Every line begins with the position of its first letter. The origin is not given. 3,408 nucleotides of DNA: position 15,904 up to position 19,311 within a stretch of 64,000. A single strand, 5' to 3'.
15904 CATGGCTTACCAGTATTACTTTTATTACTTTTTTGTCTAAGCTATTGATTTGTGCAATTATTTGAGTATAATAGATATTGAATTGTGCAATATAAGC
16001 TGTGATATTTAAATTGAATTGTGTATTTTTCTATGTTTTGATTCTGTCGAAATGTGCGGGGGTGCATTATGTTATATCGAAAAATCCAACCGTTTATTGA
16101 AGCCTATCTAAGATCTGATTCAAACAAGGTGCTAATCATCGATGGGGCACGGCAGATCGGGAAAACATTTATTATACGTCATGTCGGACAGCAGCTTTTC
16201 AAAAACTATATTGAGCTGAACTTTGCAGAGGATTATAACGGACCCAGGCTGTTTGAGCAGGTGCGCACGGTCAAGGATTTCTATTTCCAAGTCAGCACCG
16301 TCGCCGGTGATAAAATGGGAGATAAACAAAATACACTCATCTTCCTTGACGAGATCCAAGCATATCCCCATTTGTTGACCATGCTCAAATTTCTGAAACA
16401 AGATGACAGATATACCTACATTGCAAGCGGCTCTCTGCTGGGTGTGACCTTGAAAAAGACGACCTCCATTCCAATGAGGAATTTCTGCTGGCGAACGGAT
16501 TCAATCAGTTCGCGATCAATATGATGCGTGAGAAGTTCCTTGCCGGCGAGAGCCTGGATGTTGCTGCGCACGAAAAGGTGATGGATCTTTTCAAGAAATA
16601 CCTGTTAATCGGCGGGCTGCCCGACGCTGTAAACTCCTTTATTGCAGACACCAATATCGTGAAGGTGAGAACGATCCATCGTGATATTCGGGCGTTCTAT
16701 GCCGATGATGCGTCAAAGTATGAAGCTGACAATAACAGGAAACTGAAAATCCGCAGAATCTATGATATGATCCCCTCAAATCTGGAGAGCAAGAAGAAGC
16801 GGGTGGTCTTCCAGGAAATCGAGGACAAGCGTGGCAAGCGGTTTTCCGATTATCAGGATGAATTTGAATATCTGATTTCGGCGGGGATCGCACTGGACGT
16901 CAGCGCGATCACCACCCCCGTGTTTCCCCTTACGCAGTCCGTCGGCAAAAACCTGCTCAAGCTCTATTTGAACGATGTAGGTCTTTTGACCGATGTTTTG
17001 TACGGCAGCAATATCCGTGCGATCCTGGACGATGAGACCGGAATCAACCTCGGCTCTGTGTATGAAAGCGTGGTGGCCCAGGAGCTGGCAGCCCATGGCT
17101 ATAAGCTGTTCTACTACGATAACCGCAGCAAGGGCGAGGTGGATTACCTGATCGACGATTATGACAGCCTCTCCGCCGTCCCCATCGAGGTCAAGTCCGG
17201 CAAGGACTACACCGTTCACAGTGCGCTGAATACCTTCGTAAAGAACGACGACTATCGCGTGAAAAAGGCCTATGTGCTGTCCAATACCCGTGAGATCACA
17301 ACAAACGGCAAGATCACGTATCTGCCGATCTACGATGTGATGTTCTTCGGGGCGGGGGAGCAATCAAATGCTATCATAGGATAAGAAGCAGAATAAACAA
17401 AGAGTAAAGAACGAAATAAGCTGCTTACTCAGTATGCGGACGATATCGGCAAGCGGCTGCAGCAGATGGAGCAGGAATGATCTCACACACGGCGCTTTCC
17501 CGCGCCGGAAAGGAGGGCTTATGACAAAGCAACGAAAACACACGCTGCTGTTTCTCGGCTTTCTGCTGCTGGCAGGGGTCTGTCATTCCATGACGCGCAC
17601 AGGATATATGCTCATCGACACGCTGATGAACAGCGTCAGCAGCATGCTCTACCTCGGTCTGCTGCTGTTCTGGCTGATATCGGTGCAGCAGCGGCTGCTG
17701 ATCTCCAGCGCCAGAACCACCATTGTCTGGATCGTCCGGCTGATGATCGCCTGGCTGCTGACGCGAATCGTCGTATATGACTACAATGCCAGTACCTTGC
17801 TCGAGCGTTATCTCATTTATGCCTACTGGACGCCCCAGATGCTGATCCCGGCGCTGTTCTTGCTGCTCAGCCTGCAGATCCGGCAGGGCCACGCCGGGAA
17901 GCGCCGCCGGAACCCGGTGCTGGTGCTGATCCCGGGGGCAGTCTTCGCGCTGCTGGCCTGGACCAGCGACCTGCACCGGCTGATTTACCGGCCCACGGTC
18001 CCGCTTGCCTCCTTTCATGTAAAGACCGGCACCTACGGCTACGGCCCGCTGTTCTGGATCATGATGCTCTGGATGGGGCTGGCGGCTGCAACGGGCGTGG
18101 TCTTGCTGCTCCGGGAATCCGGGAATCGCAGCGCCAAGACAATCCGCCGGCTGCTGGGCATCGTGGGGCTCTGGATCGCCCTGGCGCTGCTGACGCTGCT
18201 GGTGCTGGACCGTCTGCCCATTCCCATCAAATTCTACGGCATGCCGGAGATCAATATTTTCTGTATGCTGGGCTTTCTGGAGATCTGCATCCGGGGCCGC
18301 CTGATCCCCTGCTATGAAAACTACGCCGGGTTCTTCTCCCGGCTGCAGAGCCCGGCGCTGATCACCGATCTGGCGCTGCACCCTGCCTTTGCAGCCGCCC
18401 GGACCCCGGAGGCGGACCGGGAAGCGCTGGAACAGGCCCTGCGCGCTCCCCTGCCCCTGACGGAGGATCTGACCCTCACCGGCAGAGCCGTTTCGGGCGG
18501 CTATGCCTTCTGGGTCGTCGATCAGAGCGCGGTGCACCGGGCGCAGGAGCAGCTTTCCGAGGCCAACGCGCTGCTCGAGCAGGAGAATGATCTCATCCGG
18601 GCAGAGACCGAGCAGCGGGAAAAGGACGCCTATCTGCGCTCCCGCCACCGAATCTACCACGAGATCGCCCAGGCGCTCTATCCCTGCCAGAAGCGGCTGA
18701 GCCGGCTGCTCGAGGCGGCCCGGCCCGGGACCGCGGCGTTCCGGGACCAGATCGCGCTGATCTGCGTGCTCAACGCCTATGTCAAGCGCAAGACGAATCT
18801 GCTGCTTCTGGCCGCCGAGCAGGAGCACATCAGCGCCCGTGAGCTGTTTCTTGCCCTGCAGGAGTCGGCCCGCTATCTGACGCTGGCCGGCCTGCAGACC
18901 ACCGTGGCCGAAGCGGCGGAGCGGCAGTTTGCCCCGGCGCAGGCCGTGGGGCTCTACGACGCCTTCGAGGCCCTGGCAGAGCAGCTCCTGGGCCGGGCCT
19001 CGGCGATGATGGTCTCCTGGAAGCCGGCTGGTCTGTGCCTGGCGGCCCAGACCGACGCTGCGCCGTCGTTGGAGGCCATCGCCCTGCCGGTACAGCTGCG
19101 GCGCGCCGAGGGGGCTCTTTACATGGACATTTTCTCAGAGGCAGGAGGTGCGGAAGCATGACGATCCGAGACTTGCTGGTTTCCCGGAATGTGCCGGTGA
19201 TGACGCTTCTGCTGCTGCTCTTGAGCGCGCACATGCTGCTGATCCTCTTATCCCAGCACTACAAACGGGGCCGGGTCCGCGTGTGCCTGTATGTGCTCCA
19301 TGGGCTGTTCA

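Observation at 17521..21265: Three-gene sensory module: 7-TM pseudo-kinase translationally coupled to a PAS histidine kinase, plus LuxR regulator, directly upstream of two SLH surface giants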

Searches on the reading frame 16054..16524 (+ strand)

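Call 7: search_protein_families(library=pfam, proteins=[window:16054-16524:+], max_evalue=0.1)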
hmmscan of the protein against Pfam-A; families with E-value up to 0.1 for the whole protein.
window:16054-16524:+ (156 aa): 6 families
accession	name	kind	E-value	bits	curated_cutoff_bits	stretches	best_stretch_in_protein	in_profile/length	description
PF13173.12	AAA_14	-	3.3e-19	69.6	27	1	24-138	2-109/129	AAA domain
PF00004.35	AAA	-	0.0047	17.8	21.2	1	31-103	5-68/131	ATPase family associated with various cellular activities (AAA)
PF13401.12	AAA_22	-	0.0057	17.4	27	0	23-69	4-53/130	AAA domain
PF13191.12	AAA_16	-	0.006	17.5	32.6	0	21-51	22-51/167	AAA ATPase domain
PF20720.3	nSTAND3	-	0.012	15.8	27.2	1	14-55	7-48/155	Novel STAND NTPase 3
PF01637.24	ATPase_2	-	0.058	13.6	33.2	1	15-52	11-48/225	ATPase domain predominantly from Archaea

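Call 8: search_protein_families(library=ncbifam, proteins=[window:16054-16524:+], max_evalue=0.1)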
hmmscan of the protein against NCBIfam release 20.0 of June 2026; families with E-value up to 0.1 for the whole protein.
window:16054-16524:+ (156 aa): 6 families
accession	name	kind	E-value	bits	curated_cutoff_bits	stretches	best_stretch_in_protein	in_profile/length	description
NF003227.0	PRK04195.1-2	equivalog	0.003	16.4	502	1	9-102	26-111/487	replication factor C large subunit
NF003229.0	PRK04195.1-5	equivalog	0.012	14.4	280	1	10-101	28-112/413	replication factor C large subunit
NF006505.0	PRK08939.1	equivalog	0.017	14.4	228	1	7-54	139-186/306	primosomal protein DnaI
NF003233.0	PRK04195.2-3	equivalog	0.018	13.9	471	1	9-58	23-71/504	replication factor C large subunit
NF003230.0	PRK04195.1-6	equivalog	0.055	12.1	441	1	10-101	25-106/494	replication factor C large subunit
NF008809.0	PRK11831.1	equivalog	0.099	11.9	441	0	18-66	28-75/270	phospholipid ABC transporter ATP-binding protein MlaF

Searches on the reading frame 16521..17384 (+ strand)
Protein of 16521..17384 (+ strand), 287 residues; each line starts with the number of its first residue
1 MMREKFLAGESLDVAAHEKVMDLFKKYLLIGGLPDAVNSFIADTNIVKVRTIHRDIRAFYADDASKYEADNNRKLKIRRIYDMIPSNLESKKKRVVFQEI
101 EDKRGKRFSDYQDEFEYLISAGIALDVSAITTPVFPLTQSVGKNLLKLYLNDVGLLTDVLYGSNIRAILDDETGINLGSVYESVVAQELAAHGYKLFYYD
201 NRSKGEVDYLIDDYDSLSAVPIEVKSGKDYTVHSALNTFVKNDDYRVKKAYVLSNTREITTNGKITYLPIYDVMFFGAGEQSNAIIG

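Call 7: search_protein_families(library=pfam, proteins=[window:16521-17384:+], max_evalue=0.1)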
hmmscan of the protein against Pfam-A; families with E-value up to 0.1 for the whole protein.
window:16521-17384:+ (287 aa): 2 families
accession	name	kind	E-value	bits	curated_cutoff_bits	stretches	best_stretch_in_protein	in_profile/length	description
PF13635.12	DUF4143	-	5.3e-23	82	28.1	1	62-227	2-160/160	Domain of unknown function (DUF4143)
PF02021.23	UPF0102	-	0.039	14.7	23.6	0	181-237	1-52/80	Uncharacterised protein family UPF0102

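Call 8: search_protein_families(library=ncbifam, proteins=[window:16521-17384:+], max_evalue=0.1)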
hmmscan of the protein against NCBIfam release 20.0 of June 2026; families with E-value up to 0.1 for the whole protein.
window:16521-17384:+ (287 aa): 4 families
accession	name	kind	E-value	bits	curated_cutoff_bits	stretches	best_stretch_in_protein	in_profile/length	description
NF009154.0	PRK12497.3-3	equivalog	0.0029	17.6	109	1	176-249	11-83/123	YraN family protein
NF011271.0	PRK14678.1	equivalog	0.0041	17.1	172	1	176-244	7-71/120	hypothetical protein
NF047858.1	ICEBs1XisBacil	equivalog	0.069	12.9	100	0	223-250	13-40/61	ICEBs1 excisionase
NF009151.0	PRK12497.1-5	equivalog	0.091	13.1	124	0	174-250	13-86/126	YraN family protein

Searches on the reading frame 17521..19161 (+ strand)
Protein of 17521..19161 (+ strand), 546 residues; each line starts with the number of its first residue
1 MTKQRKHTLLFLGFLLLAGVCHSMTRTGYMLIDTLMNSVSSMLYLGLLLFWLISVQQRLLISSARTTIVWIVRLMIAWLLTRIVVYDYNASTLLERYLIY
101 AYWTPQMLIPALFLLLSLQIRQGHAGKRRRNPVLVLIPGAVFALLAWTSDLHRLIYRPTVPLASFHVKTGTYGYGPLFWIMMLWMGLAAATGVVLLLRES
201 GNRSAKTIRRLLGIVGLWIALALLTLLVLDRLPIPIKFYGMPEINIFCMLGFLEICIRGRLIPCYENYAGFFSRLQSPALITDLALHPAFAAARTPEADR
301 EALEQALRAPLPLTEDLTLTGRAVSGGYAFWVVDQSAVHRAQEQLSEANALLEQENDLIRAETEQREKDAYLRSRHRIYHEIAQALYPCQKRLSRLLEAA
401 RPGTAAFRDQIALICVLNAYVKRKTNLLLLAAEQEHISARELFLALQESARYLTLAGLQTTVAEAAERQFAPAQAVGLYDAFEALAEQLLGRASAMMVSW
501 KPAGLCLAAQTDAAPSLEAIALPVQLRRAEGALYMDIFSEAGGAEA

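Call 7: search_protein_families(library=pfam, proteins=[window:17521-19161:+], max_evalue=0.1)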
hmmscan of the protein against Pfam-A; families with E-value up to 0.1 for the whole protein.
window:17521-19161:+ (546 aa): 2 families
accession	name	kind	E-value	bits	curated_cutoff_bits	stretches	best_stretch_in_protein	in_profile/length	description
PF16927.11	HisKA_7TM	-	7.7e-11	42.7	28.6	1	47-234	10-193/224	N-terminal 7TM region of histidine kinase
PF14247.12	DUF4344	-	0.018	15.3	29.6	1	302-386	24-105/220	Putative metallopeptidase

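Call 8: search_protein_families(library=ncbifam, proteins=[window:17521-19161:+], max_evalue=0.1)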
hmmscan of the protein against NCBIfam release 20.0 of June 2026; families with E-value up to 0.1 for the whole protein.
window:17521-19161:+ (546 aa): 0 families

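Call 9: search_solved_structures(query=window:17521-19161:+, max_evalue=10, show_alignments=2)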
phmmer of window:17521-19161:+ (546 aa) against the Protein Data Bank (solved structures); distinct sequences matched with E-value up to 10: 1.
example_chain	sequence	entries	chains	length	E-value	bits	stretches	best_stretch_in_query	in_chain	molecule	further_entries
9e2b_A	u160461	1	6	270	0.66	11.7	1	450-500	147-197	ABC-type transporter, periplasmic subunit family 3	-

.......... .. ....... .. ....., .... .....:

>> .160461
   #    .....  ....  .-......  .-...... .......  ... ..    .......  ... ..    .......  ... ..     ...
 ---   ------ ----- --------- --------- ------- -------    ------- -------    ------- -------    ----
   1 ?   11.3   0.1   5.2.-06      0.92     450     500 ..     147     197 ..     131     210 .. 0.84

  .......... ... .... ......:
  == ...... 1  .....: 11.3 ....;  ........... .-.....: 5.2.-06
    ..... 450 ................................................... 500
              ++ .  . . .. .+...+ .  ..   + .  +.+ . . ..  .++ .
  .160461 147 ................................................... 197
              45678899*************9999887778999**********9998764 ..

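Call 11: find_homologous_proteins(query=window:17521-19161:+)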
Query window:17521-19161:+ (546 aa): 377 proteins with E <= 0.001 among 8000 candidates; the best 120 are listed.
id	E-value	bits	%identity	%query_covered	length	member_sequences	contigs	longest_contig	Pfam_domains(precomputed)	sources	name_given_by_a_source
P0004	0.0e+0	1183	99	100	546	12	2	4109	PF16927.12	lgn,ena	-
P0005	8.8e-270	914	76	100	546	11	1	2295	PF16927.12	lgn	-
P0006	2.5e-268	909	76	100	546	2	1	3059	PF16927.12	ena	-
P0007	2.3e-267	906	75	100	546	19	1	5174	PF16927.12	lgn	-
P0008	9.2e-265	897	75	99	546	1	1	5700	PF16927.12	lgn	-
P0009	1.8e-256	870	72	99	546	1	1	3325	PF16927.12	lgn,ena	-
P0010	2.6e-211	721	61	100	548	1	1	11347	PF16927.12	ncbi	-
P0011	3.9e-209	714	60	100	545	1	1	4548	PF16927.12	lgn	-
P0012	5.8e-206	703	59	100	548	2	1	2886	PF16927.12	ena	-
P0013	4.2e-194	664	57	99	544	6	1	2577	PF16927.12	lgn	-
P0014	6.2e-186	637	55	100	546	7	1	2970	PF16927.12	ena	-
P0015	7.5e-185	634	55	100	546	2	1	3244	PF16927.12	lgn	-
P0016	3.4e-184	631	55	100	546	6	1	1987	PF16927.12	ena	-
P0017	1.7e-182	626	55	100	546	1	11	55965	PF16927.12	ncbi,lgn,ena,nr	ncbi:MAG: hypothetical protein IKH34_06150 [Oscillospiraceae bacterium]|nr:hypothetical protein [Osc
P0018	5.1e-182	624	54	98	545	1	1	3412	PF16927.12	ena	-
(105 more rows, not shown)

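Call 14: search_solved_structures(query=A1, max_evalue=10, show_alignments=3)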
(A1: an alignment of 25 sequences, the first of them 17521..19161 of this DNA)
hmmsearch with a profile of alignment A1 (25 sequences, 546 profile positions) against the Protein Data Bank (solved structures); distinct sequences matched with E-value up to 10: 1.
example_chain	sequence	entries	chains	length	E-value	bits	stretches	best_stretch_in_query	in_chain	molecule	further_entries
6eyu_A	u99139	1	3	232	1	11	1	182-232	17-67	Bacteriorhodopsin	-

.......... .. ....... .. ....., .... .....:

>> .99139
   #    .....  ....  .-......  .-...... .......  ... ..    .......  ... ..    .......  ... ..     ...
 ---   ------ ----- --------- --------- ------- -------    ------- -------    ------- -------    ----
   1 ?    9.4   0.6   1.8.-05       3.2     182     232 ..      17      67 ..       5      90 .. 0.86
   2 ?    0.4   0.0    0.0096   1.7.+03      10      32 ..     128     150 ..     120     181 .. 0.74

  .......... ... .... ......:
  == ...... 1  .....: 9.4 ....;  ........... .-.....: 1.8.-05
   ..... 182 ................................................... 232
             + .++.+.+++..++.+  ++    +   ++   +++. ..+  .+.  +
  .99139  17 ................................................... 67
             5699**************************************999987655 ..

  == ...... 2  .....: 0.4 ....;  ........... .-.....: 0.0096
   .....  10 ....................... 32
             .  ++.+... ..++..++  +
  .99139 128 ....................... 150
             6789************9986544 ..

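Call 16: find_related_loci(query=A1, collection=genome_contigs, flank=10000)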
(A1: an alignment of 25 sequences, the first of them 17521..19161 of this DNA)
Query A1 (546 aa) in genome_contigs; peptide patterns used: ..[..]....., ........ (x = any residue, [..] = any of these).
106 stretches matched a pattern; 68 encode a relative of the query (tblastn E <= 1e-3); 67 distinct loci.
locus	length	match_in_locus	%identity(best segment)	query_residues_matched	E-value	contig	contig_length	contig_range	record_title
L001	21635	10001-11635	76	1-545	0e+0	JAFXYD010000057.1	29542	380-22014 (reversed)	MAG: Oscillospiraceae bacterium isolate RGIG6852 Sheep_Rumen-4__c815008, whole genome shotgun sequence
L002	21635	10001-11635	52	2-546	0e+0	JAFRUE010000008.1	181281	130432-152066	MAG: Bacillota bacterium isolate RGIG2801 Goat_Omasum-6__c287045, whole genome shotgun sequence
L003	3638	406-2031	52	1-543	0e+0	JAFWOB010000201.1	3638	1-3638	MAG: Parasporobacterium sp. isolate RGIG5915 Sheep_Jejunum.Co__c724180, whole genome shotgun sequence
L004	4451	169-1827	52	1-543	0e+0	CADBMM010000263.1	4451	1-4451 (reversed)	MAG: uncultured Lachnospiraceae bacterium isolate RUG14107 genome assembly, contig: RUG14107_asm_263, whole genome shotg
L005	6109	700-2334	51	1-546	3e-176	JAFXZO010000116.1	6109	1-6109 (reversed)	MAG: Clostridia bacterium isolate RGIG6889 Sheep_Rumen-5__c1765872, whole genome shotgun sequence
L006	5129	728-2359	53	1-537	3e-178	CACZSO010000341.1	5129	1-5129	MAG: uncultured Clostridiales bacterium isolate RUG12911 genome assembly, contig: RUG12911_asm_341, whole genome shotgun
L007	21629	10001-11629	49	2-546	1e-167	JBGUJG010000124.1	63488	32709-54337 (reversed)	MAG: Christensenellales bacterium isolate ruminal_MAG_309 ruminal_MAG_309_contig_0124, whole genome shotgun sequence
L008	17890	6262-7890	51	1-546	5e-167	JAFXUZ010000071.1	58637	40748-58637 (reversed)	MAG: Clostridia bacterium isolate RGIG6770 Sheep_Rumen-3__c1069610, whole genome shotgun sequence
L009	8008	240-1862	51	3-546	5e-165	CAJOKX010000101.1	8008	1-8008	uncultured Lachnospiraceae bacterium isolate Reindeer_1_mag_103 genome assembly, contig: scaffold_12496, whole genome sh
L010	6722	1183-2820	49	1-546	5e-165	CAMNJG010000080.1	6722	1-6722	MAG: uncultured Clostridia bacterium isolate SRR1206671_bin.26_metaWRAP_v1.3_MAG genome assembly, contig: NODE.37015_len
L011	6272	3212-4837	49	3-546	9e-165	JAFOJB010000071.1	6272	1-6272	MAG: Blautia sp. isolate RGIG513 Dairy_cattle_Duodenum-3__c110917, whole genome shotgun sequence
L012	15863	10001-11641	48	3-546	3e-163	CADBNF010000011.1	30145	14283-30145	MAG: uncultured Lachnospiraceae bacterium isolate RUG14126 genome assembly, contig: RUG14126_asm_11, whole genome shotgu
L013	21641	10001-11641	49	3-546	1e-159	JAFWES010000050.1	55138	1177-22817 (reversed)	MAG: Clostridia bacterium isolate RGIG5672 Sheep_Duodenum-5__c117838, whole genome shotgun sequence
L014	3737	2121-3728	48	1-537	8e-163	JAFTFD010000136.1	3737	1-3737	MAG: Lachnospiraceae bacterium isolate RGIG3762 Roe_deer_Abomasum-2__c60449, whole genome shotgun sequence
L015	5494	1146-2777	49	6-546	3e-158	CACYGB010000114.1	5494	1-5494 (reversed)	MAG: uncultured Clostridiales bacterium isolate RUG11909 genome assembly, contig: RUG11909_asm_114, whole genome shotgun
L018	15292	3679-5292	48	1-539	1e-154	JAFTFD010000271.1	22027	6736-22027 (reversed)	MAG: Lachnospiraceae bacterium isolate RGIG3762 Roe_deer_Abomasum-2__c124725, whole genome shotgun sequence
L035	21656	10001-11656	42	3-545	7e-129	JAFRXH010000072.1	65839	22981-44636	MAG: Lachnospiraceae bacterium isolate RGIG2882 Goat_Omasum.Co__c1588946, whole genome shotgun sequence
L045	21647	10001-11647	42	4-543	2e-123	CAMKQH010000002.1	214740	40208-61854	MAG: uncultured Lachnospiraceae bacterium isolate SRR12081296_bin.90_metaWRAP_v1.3_MAG genome assembly, contig: ERZ12289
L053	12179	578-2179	49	6-540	2e-152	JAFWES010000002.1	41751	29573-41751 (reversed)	MAG: Clostridia bacterium isolate RGIG5672 Sheep_Duodenum-5__c11718, whole genome shotgun sequence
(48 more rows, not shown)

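Call 30: search_protein_families(library=pfam, proteins=[L053:4307-9160:+, L008:13222-16806:+, L002:13671-18101:+, L035:15105-20177:+, L045:13082-17206:+, L009:4102-7758:+, L018:753-3521:+], max_evalue=0.001)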
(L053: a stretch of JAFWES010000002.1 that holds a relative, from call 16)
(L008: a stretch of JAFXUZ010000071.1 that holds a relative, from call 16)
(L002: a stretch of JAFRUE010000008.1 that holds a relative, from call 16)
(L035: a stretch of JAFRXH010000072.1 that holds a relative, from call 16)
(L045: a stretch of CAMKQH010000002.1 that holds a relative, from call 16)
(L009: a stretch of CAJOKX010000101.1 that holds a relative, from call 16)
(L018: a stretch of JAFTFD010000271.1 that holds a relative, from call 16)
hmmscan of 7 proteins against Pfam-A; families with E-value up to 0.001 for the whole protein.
L053:4307-9160:+ (1617 aa): 5 families
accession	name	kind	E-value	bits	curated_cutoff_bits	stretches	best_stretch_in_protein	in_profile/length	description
PF13306.12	LRR_5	-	1.7e-117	387.1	27.7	4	305-431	2-126/127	BspA type Leucine rich repeat region (6 copies)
PF09479.16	Flg_new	-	3.5e-53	178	27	5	601-667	1-64/65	Listeria-Bacteroides repeat domain (List_Bact_rpt)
PF13855.12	LRR_8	-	8.3e-21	74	27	0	303-348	13-59/61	Leucine rich repeat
PF12799.13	LRR_4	-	1.6e-10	41.3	27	0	1088-1125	1-40/44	Leucine Rich repeats (2 copies)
PF23952.1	LRR_EndoS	-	1e-09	39.1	27.9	0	1274-1337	34-92/116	Endo-beta-N-acetylglucosaminidase EndoS LRR domain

L008:13222-16806:+ (1194 aa): 4 families
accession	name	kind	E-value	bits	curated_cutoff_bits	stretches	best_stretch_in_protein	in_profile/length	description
PF13306.12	LRR_5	-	1.1e-267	872.7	27.7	10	918-1046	1-126/127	BspA type Leucine rich repeat region (6 copies)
PF13855.12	LRR_8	-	5.6e-29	100.1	27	0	407-449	11-54/61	Leucine rich repeat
PF05725.18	FNIP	-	1.7e-09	38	21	0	1000-1035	5-39/44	FNIP Repeat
PF23952.1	LRR_EndoS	-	0.00093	19.9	27.9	0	789-847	37-92/116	Endo-beta-N-acetylglucosaminidase EndoS LRR domain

L002:13671-18101:+ (1476 aa): 1 family
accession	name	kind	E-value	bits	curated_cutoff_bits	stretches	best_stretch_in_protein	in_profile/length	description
PF03442.20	CBM_X2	-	7.1e-07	29.7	28.9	1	1320-1373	28-79/83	Carbohydrate binding domain X2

L035:15105-20177:+ (1690 aa): 1 family
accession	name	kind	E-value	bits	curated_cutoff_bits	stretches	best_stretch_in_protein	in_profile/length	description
PF07523.18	Big_3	-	2.5e-05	24.9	21.2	2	1038-1099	3-64/68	Bacterial Ig-like domain (group 3)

L045:13082-17206:+ (1374 aa): 0 families

L009:4102-7758:+ (1218 aa): 3 families
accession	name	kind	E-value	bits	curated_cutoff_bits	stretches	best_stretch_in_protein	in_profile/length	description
PF09479.16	Flg_new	-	8.4e-76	250.5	27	4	474-539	1-65/65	Listeria-Bacteroides repeat domain (List_Bact_rpt)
PF18998.6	Flg_new_2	-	7.2e-22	77.6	23.6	2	965-1035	1-72/73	Divergent InlB B-repeat domain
PF03442.20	CBM_X2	-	0.00036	21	28.9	1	1075-1126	29-79/83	Carbohydrate binding domain X2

L018:753-3521:+ (922 aa): 5 families
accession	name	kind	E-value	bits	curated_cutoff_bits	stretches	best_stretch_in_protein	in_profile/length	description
PF19789.6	DUF6273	-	7.7e-20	71.9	23.5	1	98-275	2-171/172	Domain of unknown function (DUF6273)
PF18998.6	Flg_new_2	-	7.4e-15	55.1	23.6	1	692-762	1-72/73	Divergent InlB B-repeat domain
PF07523.18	Big_3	-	6.9e-06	26.7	21.2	1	526-595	1-68/68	Bacterial Ig-like domain (group 3)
PF05887.16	Trypan_PARP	-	0.00029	21.3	100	1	760-785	88-113/134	Procyclic acidic repetitive protein (PARP)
PF00801.26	PKD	-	0.00073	19.9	23.5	1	626-683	26-79/80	PKD domain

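Call 34: predict_structure(alignment_id=A3)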
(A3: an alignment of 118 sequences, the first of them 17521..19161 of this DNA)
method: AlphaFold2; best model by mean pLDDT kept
length: 546 residues; sequences in the alignment: 118
mean_pLDDT: 81.3   pTM: 0.51
mean pLDDT of the five models: 81.3, 80.1, 77.8, 77.4, 77.0
residues with pLDDT >= 90: 141; 70-90: 312; 50-70: 72; < 50: 21
segments of 3 or more residues with pLDDT < 50: 362-373, 541-546
pLDDT, mean of each block of 10 residues (from residue 1): 73 91 82 87 93 82 84 92 73 71 87 88 58 85 81 70 55 77 87 82 74 88 80 71 86 81 60 77 85 84 91 88 87 85 78 58 46 62 85 90 86 89 91 88 93 92 88 91 93 93 90 87 90 89 35
secondary structure, 60 per line:
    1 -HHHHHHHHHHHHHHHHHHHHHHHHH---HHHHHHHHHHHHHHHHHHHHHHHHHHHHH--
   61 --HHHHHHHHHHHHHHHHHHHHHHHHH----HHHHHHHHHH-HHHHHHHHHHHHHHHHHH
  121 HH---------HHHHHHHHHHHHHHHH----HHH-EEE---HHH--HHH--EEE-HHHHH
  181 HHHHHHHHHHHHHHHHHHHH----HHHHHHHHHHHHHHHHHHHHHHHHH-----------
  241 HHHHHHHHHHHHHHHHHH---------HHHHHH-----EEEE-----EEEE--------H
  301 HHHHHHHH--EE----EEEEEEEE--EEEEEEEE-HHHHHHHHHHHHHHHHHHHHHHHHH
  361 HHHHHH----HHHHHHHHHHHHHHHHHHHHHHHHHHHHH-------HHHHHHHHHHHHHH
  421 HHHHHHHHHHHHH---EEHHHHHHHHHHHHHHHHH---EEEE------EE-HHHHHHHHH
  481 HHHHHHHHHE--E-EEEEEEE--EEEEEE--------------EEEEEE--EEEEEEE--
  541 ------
elements in order: H2-26 H30-58 H63-87 H92-101 H103-122 H132-147 E156-158 E172-174 H176-200 H205-229 H241-258 H268-273 E279-282 E288-291 H300-308 E317-324 E327-334 H336-366 H371-399 H407-433 H439-455 E459-462 H472-489 E495-501 E504-509 E524-529 E532-538

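Call 38: fold_search(model_id=the predicted structure, library=pdb)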
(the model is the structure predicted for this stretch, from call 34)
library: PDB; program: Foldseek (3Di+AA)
matches with E <= 10: 1012; with E <= 0.001: 0
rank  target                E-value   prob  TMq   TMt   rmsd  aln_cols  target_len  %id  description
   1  4qpk_A                3.9e-03  1.00  0.17  0.35  10.7       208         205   12  1.7 Angstrom Structure of a Bacterial Phosphotransferase (released 2015-07-15)
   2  4qpj_B                5.5e-03  1.00  0.19  0.40   9.3       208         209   10  2.7 Angstrom Structure of a Phosphotransferase in Complex with a Receiver Domain (released 2015-07-15)
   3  4qpk_B                8.2e-03  1.00  0.16  0.35  10.6       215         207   12  1.7 Angstrom Structure of a Bacterial Phosphotransferase (released 2015-07-15)
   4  4biu_E                1.8e-02  0.99  0.15  0.31  15.4       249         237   13  Crystal structure of CpxAHDC (orthorhombic form 1) (released 2014-02-12)
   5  4biu_F                2.0e-02  0.99  0.15  0.30  15.6       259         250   17  Crystal structure of CpxAHDC (orthorhombic form 1) (released 2014-02-12)
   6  8jd5_2                2.2e-02  1.00  0.25  0.18   8.5       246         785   10  Cryo-EM structure of Gi1-bound mGlu2-mGlu4 heterodimer (released 2023-06-21)
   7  9oq0_B                2.3e-02  1.00  0.27  0.46   6.6       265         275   14  Structure of the sweet receptor bound to sucralose in the compact state, transmembrane domain (released 2025-08-27)
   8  7ssj_D                2.3e-02  0.99  0.17  0.35  14.9       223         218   10  Crystal structure of the DesK-DesR complex in the phosphatase state (released 2022-11-16)
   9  7ssj_A                2.3e-02  0.99  0.17  0.35  14.6       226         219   11  Crystal structure of the DesK-DesR complex in the phosphatase state (released 2022-11-16)
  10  3jz3_B                2.4e-02  1.00  0.16  0.44   6.5       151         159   11  Structure of the cytoplasmic segment of histidine kinase QseC (released 2010-07-21)
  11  5iuj_A                2.4e-02  0.99  0.16  0.35  20.9       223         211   13  Crystal structure of the DesK-DesR complex in the phosphotransfer state with low Mg2+ (20 mM) (released 2016-12-21)
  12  9lrs_R                2.5e-02  0.98  0.21  0.38  10.3       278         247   15  The structure of MRGPRX4 with PSB-18061 (released 2026-02-04)
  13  4qpj_A                2.7e-02  1.00  0.17  0.38  10.3       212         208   12  2.7 Angstrom Structure of a Phosphotransferase in Complex with a Receiver Domain (released 2015-07-15)
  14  5iuj_D                2.7e-02  0.99  0.16  0.35  19.7       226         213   11  Crystal structure of the DesK-DesR complex in the phosphotransfer state with low Mg2+ (20 mM) (released 2016-12-21)
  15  9bud_R                2.7e-02  0.98  0.21  0.28  12.1       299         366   11  Human calcitonin Receptor in complex with Gs and cagrilintide in the CT-like conformation (released 2025-04-23)
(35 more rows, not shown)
